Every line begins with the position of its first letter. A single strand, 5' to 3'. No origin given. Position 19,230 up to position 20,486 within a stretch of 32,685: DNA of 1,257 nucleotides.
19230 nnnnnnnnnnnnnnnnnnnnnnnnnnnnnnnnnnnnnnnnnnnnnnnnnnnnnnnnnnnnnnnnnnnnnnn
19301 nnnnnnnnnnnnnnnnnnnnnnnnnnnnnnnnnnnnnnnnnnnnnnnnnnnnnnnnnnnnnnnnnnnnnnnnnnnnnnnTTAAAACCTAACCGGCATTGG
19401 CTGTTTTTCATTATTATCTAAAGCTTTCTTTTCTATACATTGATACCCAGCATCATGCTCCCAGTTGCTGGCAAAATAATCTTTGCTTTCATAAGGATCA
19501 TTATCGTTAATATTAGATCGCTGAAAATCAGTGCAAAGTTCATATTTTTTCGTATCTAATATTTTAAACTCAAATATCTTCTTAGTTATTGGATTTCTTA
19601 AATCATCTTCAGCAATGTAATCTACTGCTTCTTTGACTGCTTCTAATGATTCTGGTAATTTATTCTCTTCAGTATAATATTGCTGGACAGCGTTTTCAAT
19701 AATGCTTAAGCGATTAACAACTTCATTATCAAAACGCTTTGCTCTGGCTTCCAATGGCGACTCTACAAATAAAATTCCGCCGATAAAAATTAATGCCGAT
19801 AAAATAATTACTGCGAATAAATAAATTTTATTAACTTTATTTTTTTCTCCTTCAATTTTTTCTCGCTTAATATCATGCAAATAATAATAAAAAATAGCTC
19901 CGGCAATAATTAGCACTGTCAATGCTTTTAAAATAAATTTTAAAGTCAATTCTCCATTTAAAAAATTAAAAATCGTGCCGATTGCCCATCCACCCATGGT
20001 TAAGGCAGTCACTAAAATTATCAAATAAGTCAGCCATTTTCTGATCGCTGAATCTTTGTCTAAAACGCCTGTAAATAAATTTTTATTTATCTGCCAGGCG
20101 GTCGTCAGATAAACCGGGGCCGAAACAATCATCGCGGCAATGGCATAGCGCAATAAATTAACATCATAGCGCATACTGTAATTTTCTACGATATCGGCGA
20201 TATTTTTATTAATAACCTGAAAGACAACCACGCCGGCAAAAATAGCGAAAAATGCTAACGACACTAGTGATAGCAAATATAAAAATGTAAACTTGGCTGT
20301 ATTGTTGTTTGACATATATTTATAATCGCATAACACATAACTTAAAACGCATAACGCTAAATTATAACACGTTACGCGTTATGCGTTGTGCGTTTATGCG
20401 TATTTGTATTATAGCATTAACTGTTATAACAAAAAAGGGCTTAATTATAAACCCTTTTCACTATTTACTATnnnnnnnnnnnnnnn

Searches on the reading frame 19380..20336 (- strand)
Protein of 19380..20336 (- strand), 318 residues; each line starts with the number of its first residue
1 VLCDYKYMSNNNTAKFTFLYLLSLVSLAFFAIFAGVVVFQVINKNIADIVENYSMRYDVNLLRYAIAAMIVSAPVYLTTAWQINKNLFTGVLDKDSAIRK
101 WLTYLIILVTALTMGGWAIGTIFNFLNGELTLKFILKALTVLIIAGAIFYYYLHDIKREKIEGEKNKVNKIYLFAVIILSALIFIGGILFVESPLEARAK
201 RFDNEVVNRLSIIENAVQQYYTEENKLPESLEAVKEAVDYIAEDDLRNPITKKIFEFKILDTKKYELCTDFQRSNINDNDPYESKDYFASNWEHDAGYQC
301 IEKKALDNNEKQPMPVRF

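Call 13: search_protein_families(library=pfam, proteins=[window:19380-20336:-], max_evalue=0.1)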
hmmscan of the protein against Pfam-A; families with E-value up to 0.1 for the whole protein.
window:19380-20336:- (318 aa): 1 family
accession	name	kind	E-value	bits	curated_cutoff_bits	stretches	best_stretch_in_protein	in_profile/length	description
PF18920.5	DUF5671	-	2.6e-21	76.3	28.4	1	18-149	3-129/132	Domain of unknown function (DUF5671)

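Call 18: find_encoding_contigs(protein=window:19380-20336:-, flank=5000, max_places=10)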
Protein window:19380-20336:- (318 aa): no gene with exactly this product is on record in the collection.

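Call 19: find_encoding_contigs(protein=window:19380-20315:-, flank=5000, max_places=10)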
Protein window:19380-20315:- (311 aa): 4 contigs read that carry it; 4 places shown.
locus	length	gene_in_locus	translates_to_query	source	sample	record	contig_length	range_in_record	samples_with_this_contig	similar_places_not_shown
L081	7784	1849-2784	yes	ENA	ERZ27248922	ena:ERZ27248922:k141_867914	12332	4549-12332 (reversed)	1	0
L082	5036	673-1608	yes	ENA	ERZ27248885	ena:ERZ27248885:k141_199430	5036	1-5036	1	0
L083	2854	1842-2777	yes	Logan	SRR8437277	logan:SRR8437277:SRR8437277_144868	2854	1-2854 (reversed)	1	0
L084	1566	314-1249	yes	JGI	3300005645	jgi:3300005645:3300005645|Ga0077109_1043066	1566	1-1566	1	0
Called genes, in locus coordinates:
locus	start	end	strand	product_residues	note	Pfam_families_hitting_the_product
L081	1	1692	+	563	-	?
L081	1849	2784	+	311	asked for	PF18920:DUF5671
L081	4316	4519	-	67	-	-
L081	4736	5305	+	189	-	PF04073:tRNA_edit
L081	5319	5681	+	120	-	PF05635:23S_rRNA_IVP, PF22296:bAvd (weak)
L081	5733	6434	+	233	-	PF02616:SMC_ScpA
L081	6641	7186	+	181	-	PF04079:SMC_ScpB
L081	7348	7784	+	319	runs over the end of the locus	PF00768:Peptidase_S11, PF02113:Peptidase_S13 (faint), PF13354:Beta-lactamase2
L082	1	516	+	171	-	?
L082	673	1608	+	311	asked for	PF18920:DUF5671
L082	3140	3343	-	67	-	-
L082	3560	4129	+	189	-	PF04073:tRNA_edit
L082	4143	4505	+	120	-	PF05635:23S_rRNA_IVP, PF22296:bAvd (weak)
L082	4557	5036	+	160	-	?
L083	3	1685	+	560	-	?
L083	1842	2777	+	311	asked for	PF18920:DUF5671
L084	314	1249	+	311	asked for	PF18920:DUF5671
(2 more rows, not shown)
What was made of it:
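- Gene callers skip ORF1-3 on long contigs (call 19).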

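Call 34: find_related_loci(query=window:19380-20315:-, collection=metagenome_contigs, flank=6000)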
Query window:19380-20315:- (311 aa) in metagenome_contigs; peptide patterns used: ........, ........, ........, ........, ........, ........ (x = any residue, [..] = any of these).
350 stretches matched a pattern; 19 encode a relative of the query (tblastn E <= 1e-3); 19 distinct loci.
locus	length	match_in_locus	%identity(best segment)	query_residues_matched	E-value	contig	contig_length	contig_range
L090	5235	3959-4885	79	3-311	1e-170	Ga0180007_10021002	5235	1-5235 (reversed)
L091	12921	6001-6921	71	2-310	3e-148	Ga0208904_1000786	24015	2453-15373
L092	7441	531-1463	57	1-310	3e-120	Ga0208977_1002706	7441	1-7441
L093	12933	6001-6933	57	1-310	4e-120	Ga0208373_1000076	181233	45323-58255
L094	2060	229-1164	54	1-310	3e-121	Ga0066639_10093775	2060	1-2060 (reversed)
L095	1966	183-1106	54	2-307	1e-115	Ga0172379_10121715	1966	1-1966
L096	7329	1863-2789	52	2-310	1e-103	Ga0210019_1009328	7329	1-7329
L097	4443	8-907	45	4-310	2e-93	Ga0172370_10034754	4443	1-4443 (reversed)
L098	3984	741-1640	44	4-310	4e-92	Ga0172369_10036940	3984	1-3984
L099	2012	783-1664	46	4-301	8e-96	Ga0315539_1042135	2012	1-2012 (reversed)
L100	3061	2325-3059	53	4-248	4e-86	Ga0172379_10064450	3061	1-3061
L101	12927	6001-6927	52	2-310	1e-103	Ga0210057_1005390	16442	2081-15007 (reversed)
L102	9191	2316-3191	43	3-297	3e-83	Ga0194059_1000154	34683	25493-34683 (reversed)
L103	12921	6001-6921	41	2-310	1e-82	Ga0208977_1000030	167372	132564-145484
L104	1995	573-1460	44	1-297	6e-80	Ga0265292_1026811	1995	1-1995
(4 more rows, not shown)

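Call 40: find_homologous_proteins(query=window:19380-20315:-, max_evalue=1e-60)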
Query window:19380-20315:- (311 aa): 198 proteins with E <= 1e-60 among 3958 candidates; the best 120 are listed.
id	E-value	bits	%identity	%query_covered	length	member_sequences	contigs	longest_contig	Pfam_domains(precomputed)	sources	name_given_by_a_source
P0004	1.0e-199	680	100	100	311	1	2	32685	PF18920.6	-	-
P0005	2.3e-157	541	78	99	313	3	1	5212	PF18920.6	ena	-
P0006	2.6e-139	482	71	100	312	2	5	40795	PF18920.6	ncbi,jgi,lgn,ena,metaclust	metaclust:\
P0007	1.0e-115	404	58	100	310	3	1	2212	PF18920.6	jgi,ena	-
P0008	1.1e-113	398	59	97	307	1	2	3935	PF18920.6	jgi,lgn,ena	-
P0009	2.1e-112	393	56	100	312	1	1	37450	PF18920.6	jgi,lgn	jgi:type II secretory pathway pseudopilin PulG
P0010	9.4e-110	385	57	100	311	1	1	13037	PF18920.6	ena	-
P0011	1.4e-109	384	57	100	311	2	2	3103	PF18920.6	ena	-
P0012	1.8e-109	384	59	100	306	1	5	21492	PF18920.6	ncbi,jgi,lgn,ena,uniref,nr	ncbi:hypothetical protein COT99_00330 [Candidatus Falkowbacteria bacterium CG10_big_fil_rev_8_21_14_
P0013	2.1e-109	383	59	99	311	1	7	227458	PF18920.6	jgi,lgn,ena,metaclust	metaclust:\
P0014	3.9e-107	376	56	99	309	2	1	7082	PF18920.6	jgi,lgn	-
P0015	1.2e-106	374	56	99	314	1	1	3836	PF18920.6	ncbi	-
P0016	3.1e-106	373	56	98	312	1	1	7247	PF18920.6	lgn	-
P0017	3.5e-105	370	54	100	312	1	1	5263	PF18920.6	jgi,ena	-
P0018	8.7e-102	358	54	98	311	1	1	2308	PF18920.6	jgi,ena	-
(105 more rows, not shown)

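Call 42: find_encoding_contigs(protein=P0006, flank=4000, max_places=10)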
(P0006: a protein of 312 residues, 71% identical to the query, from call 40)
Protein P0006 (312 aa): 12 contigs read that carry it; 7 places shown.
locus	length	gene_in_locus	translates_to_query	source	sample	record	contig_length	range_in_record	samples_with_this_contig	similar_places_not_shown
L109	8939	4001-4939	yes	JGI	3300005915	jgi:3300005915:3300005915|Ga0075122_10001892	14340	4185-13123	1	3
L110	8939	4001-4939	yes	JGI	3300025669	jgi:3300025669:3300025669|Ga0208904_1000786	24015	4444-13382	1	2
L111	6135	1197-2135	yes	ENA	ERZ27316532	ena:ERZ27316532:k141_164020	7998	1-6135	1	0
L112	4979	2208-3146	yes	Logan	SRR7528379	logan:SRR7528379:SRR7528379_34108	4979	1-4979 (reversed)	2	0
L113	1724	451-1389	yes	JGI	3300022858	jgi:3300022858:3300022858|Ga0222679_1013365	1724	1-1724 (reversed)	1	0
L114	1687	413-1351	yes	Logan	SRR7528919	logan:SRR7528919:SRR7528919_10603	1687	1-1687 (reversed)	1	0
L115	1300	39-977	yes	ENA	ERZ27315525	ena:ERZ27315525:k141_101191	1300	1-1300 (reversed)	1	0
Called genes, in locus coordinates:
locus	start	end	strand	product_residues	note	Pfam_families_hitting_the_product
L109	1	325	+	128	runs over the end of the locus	PF03652:RuvX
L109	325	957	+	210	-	PF11967:RecO_N, PF02565:RecO_C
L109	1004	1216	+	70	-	PF10884:DUF2683 (weak)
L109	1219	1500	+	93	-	PF06769:YoeB_toxin (weak)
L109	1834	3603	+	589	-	PF01336:tRNA_anti-codon, PF00152:tRNA-synt_2, PF02938:GAD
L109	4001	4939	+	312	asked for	PF18920:DUF5671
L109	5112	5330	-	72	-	-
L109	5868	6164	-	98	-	-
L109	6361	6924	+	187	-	PF04073:tRNA_edit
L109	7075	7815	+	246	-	PF02616:SMC_ScpA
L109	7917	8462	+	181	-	PF04079:SMC_ScpB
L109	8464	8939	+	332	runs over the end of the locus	PF00768:Peptidase_S11, PF13354:Beta-lactamase2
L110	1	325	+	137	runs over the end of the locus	PF03652:RuvX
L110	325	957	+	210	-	PF11967:RecO_N, PF02565:RecO_C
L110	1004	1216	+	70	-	PF10884:DUF2683 (weak)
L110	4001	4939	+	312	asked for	PF18920:DUF5671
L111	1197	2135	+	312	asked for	PF18920:DUF5671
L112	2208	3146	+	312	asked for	PF18920:DUF5671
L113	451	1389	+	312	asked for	PF18920:DUF5671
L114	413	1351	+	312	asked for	PF18920:DUF5671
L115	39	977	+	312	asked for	PF18920:DUF5671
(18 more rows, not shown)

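Call 43: find_encoding_contigs(protein=P0005, flank=4000, max_places=10)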
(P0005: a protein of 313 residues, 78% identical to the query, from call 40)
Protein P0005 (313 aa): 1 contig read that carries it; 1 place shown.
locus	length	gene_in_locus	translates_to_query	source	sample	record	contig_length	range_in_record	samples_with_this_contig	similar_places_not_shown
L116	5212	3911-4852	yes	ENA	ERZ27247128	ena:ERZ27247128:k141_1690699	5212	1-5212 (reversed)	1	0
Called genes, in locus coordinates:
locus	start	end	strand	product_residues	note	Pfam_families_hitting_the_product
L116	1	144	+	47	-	?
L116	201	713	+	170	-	PF03652:RuvX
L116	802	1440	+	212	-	PF11967:RecO_N, PF02565:RecO_C (faint)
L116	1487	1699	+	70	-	-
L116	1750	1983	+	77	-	PF06769:YoeB_toxin (weak)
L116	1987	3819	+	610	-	PF01336:tRNA_anti-codon, PF00152:tRNA-synt_2, PF02938:GAD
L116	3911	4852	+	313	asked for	PF18920:DUF5671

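Call 54: find_encoding_contigs(protein=P0012, flank=3500, max_places=3)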
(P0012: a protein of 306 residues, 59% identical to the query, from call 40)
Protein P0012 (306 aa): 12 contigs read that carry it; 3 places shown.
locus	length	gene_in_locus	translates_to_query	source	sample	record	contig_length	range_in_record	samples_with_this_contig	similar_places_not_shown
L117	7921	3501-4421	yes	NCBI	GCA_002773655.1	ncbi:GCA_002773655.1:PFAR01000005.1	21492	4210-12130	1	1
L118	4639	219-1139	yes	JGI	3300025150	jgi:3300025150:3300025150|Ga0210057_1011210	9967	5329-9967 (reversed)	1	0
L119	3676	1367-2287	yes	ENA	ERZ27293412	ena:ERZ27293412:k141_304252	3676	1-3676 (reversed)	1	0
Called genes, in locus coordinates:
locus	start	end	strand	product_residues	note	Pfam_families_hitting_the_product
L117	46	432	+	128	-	PF03652:RuvX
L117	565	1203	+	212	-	PF11967:RecO_N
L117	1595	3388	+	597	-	PF01336:tRNA_anti-codon, PF00152:tRNA-synt_2, PF02938:GAD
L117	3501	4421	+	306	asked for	PF18920:DUF5671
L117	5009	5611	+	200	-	PF04073:tRNA_edit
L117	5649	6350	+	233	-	PF02616:SMC_ScpA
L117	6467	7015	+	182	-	PF04079:SMC_ScpB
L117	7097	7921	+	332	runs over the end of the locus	PF00768:Peptidase_S11, PF02113:Peptidase_S13 (faint), PF13354:Beta-lactamase2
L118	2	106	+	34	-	?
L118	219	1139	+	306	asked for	PF18920:DUF5671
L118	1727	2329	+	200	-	PF04073:tRNA_edit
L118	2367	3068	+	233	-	PF02616:SMC_ScpA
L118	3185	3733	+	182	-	PF04079:SMC_ScpB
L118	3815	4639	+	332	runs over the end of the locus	PF00768:Peptidase_S11, PF02113:Peptidase_S13 (faint), PF13354:Beta-lactamase2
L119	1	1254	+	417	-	?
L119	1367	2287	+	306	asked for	PF18920:DUF5671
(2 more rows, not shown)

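Call 55: find_encoding_contigs(protein=P0009, flank=3500, max_places=3)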
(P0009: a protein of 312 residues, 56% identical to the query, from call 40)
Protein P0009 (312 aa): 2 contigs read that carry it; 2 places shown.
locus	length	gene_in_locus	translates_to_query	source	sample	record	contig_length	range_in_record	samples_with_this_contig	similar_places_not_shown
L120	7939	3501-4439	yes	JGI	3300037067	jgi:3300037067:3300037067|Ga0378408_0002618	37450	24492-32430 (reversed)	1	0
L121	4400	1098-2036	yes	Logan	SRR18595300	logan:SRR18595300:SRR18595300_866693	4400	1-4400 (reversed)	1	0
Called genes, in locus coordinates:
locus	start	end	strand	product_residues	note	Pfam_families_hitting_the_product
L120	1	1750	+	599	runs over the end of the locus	PF01336:tRNA_anti-codon, PF00152:tRNA-synt_2, PF02938:GAD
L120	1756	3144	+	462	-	PF01336:tRNA_anti-codon, PF00152:tRNA-synt_2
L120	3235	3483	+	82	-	-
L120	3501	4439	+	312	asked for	PF18920:DUF5671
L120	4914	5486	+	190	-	PF04073:tRNA_edit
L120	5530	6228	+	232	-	PF02616:SMC_ScpA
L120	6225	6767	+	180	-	PF04079:SMC_ScpB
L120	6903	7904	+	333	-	PF00768:Peptidase_S11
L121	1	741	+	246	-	?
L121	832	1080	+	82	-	-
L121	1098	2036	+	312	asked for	PF18920:DUF5671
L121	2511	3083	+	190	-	PF04073:tRNA_edit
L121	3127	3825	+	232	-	PF02616:SMC_ScpA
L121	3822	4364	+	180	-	PF04079:SMC_ScpB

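Call 56: find_encoding_contigs(protein=P0010, flank=3500, max_places=3)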
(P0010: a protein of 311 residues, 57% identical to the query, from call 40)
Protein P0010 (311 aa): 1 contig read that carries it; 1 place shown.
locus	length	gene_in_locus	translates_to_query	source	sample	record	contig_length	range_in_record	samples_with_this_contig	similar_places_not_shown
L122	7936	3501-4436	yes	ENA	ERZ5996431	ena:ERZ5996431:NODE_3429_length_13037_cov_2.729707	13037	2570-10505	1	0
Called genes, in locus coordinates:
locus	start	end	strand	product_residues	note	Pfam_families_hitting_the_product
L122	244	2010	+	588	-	PF01336:tRNA_anti-codon, PF00152:tRNA-synt_2, PF02938:GAD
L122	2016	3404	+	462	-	PF01336:tRNA_anti-codon, PF00152:tRNA-synt_2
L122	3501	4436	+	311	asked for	PF18920:DUF5671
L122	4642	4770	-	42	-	-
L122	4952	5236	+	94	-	-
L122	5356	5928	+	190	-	PF04073:tRNA_edit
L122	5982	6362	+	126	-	PF05635:23S_rRNA_IVP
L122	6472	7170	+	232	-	PF02616:SMC_ScpA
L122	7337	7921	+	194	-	PF04079:SMC_ScpB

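Call 77: find_encoding_contigs(protein=P0013, flank=3000, max_places=4)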
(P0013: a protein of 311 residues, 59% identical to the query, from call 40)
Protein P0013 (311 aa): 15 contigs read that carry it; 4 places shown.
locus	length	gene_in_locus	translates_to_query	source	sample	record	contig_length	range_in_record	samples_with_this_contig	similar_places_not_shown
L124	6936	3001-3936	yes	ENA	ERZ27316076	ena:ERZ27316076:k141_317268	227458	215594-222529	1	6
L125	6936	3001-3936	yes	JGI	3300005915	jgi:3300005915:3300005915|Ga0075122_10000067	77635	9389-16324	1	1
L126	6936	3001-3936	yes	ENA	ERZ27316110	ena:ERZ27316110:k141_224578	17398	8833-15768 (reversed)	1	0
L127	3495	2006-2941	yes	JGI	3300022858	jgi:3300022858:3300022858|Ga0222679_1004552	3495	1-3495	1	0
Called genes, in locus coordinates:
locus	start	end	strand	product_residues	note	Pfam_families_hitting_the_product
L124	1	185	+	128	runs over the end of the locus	PF03652:RuvX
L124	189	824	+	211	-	PF11967:RecO_N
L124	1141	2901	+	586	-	PF01336:tRNA_anti-codon, PF00152:tRNA-synt_2, PF02938:GAD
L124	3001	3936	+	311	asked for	PF18920:DUF5671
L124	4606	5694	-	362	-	-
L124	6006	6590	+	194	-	PF04073:tRNA_edit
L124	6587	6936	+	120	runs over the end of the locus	PF05635:23S_rRNA_IVP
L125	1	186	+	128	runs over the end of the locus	PF03652:RuvX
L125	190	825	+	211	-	PF11967:RecO_N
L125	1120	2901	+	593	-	PF01336:tRNA_anti-codon, PF00152:tRNA-synt_2, PF02938:GAD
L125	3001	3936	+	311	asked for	PF18920:DUF5671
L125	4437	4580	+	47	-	-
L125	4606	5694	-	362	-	-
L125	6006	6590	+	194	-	PF04073:tRNA_edit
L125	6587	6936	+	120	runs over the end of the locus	PF05635:23S_rRNA_IVP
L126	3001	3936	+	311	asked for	PF18920:DUF5671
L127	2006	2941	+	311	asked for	PF18920:DUF5671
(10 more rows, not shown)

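Call 78: find_encoding_contigs(protein=P0016, flank=3000, max_places=3)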
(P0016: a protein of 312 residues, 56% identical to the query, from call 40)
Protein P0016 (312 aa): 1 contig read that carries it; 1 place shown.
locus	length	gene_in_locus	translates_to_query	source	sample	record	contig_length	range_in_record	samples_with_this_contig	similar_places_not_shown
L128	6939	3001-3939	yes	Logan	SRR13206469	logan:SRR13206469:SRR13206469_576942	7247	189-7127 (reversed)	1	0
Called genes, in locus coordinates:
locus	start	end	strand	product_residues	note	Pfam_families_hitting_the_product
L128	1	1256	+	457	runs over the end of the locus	?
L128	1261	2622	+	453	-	PF01336:tRNA_anti-codon, PF00152:tRNA-synt_2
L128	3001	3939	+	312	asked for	PF18920:DUF5671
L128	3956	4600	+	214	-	PF04073:tRNA_edit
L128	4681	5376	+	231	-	PF02616:SMC_ScpA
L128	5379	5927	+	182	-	PF04079:SMC_ScpB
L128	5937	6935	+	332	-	PF00768:Peptidase_S11, PF13354:Beta-lactamase2 (weak)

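Call 79: find_encoding_contigs(protein=P0014, flank=3000, max_places=3)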
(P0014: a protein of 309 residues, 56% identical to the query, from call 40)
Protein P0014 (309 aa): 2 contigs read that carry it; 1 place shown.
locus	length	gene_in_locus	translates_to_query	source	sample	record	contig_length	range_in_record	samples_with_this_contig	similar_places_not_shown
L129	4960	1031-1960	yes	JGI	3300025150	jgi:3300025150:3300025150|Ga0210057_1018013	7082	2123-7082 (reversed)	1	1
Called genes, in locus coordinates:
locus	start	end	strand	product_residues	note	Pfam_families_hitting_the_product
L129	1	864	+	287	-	?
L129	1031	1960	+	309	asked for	PF18920:DUF5671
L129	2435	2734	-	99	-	-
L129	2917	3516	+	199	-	PF04073:tRNA_edit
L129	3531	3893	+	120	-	PF05635:23S_rRNA_IVP, PF22296:bAvd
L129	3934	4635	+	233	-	PF02616:SMC_ScpA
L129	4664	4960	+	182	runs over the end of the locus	PF04079:SMC_ScpB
